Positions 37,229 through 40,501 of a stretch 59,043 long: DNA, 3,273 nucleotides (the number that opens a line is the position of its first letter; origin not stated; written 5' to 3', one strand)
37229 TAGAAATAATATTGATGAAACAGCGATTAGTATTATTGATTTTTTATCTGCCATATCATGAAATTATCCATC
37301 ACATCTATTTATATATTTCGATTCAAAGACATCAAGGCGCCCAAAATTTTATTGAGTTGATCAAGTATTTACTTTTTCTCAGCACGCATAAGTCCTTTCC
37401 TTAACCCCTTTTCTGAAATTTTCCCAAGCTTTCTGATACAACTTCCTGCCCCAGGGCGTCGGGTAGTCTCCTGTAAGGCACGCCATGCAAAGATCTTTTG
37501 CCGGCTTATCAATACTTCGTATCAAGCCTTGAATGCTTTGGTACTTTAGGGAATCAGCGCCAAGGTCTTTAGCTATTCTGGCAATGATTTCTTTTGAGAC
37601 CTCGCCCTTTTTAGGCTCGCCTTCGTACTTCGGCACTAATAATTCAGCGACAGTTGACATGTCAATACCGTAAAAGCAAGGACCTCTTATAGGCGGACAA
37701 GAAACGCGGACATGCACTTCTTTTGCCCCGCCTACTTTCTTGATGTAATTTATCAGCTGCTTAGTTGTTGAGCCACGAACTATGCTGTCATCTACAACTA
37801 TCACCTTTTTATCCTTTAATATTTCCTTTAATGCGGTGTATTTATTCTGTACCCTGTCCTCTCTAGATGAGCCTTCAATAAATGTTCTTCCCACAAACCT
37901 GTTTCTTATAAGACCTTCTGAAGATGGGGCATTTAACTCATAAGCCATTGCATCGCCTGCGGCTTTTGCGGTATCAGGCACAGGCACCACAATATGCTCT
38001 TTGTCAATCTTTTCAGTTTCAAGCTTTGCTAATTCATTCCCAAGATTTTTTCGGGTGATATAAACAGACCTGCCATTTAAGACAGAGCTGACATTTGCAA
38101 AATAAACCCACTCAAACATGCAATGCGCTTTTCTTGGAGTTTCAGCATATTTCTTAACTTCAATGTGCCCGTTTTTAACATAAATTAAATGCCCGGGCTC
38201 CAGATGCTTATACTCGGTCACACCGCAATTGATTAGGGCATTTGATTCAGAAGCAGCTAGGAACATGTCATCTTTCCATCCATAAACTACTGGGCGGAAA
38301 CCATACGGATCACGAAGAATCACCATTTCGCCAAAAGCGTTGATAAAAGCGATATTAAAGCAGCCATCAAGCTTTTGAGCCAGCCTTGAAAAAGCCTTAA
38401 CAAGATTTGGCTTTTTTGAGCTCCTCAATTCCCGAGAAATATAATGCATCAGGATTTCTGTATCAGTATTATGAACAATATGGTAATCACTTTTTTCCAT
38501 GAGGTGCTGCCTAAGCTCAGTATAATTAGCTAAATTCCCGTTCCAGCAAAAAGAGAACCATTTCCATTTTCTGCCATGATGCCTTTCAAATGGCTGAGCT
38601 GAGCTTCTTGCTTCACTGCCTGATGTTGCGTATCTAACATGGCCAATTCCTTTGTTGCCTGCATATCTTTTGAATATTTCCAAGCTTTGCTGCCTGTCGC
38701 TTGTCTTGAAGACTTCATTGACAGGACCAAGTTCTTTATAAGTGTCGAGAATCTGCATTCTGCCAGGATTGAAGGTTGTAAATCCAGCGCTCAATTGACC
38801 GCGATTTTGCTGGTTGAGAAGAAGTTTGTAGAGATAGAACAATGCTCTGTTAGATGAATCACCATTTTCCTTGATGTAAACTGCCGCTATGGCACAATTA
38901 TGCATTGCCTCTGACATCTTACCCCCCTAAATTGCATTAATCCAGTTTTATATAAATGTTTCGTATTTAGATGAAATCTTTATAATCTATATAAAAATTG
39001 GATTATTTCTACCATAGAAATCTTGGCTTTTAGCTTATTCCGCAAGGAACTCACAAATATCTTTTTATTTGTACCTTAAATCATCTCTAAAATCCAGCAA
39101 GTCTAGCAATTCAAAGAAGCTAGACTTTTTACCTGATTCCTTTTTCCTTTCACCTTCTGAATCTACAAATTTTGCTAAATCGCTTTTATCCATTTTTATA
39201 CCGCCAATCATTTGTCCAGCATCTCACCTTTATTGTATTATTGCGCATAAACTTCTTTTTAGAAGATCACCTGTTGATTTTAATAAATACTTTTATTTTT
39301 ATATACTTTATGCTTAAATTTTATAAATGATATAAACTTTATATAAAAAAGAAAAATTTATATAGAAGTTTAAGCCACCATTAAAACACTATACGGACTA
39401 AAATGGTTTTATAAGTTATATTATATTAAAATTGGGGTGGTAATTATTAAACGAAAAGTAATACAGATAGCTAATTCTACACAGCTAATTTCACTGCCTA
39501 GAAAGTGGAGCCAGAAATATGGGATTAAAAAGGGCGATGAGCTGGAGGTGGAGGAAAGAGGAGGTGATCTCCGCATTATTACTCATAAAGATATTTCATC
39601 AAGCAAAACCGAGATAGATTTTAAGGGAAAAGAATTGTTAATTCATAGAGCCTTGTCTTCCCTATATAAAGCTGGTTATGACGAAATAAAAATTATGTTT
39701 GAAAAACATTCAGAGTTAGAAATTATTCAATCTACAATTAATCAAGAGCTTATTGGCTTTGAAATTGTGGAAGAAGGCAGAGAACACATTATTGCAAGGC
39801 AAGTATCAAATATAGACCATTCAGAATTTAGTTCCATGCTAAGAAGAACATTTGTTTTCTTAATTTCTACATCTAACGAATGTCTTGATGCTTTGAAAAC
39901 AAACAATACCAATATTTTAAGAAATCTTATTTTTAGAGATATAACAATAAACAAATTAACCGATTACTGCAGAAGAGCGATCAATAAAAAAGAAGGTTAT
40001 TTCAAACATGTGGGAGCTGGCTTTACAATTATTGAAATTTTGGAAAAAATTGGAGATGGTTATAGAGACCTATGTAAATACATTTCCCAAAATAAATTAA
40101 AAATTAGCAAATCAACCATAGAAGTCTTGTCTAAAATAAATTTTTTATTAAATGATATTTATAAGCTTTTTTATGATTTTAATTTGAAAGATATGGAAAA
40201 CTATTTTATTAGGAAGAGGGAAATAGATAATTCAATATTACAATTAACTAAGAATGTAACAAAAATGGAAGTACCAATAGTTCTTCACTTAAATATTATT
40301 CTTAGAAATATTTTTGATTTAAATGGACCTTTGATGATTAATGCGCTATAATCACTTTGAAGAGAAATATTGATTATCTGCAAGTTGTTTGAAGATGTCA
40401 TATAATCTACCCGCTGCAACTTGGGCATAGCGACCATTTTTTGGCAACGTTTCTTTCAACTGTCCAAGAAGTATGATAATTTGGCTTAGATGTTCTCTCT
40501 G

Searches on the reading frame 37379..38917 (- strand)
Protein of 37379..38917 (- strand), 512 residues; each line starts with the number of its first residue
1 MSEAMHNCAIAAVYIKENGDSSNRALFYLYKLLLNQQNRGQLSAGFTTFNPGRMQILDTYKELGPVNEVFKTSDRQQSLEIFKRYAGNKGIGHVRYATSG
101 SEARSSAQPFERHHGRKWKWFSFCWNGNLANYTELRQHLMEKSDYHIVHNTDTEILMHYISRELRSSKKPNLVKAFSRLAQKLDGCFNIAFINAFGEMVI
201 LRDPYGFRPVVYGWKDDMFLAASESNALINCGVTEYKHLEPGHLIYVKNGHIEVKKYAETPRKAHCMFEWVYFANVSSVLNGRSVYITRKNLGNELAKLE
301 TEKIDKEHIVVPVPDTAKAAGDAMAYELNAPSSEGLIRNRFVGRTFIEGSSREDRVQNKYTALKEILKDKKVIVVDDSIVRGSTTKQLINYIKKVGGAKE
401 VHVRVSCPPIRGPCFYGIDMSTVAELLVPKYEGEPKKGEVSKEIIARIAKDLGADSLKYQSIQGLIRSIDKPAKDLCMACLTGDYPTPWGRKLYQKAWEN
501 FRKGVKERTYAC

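Call 50: search_protein_families(library=pfam, proteins=[window:37379-38917:-], max_evalue=0.001)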
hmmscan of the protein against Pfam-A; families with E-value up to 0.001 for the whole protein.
window:37379-38917:- (512 aa): 4 families
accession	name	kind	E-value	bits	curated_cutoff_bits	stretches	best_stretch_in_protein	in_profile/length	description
PF13522.11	GATase_6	-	1.6e-17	64.2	27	1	88-224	11-130/130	Glutamine amidotransferase domain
PF13537.11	GATase_7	-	2.5e-16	60.3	25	1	101-229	7-122/123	Glutamine amidotransferase domain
PF13230.11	GATase_4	-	1.9e-09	37.3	23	1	89-182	73-165/272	Glutamine amidotransferases class-II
PF00156.33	Pribosyltran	-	6e-07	29.3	26.3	1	301-407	20-124/158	Phosphoribosyl transferase domain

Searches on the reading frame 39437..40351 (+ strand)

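Call 50: search_protein_families(library=pfam, proteins=[window:39437-40351:+], max_evalue=0.001)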
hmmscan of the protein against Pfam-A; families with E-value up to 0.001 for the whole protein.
window:39437-40351:+ (304 aa): 1 family
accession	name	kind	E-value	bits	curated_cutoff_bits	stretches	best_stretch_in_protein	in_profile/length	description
PF04014.23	MazE_antitoxin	-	6.7e-07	29.6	24.7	1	11-49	3-42/48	Antidote-toxin recognition MazE, bacterial antitoxin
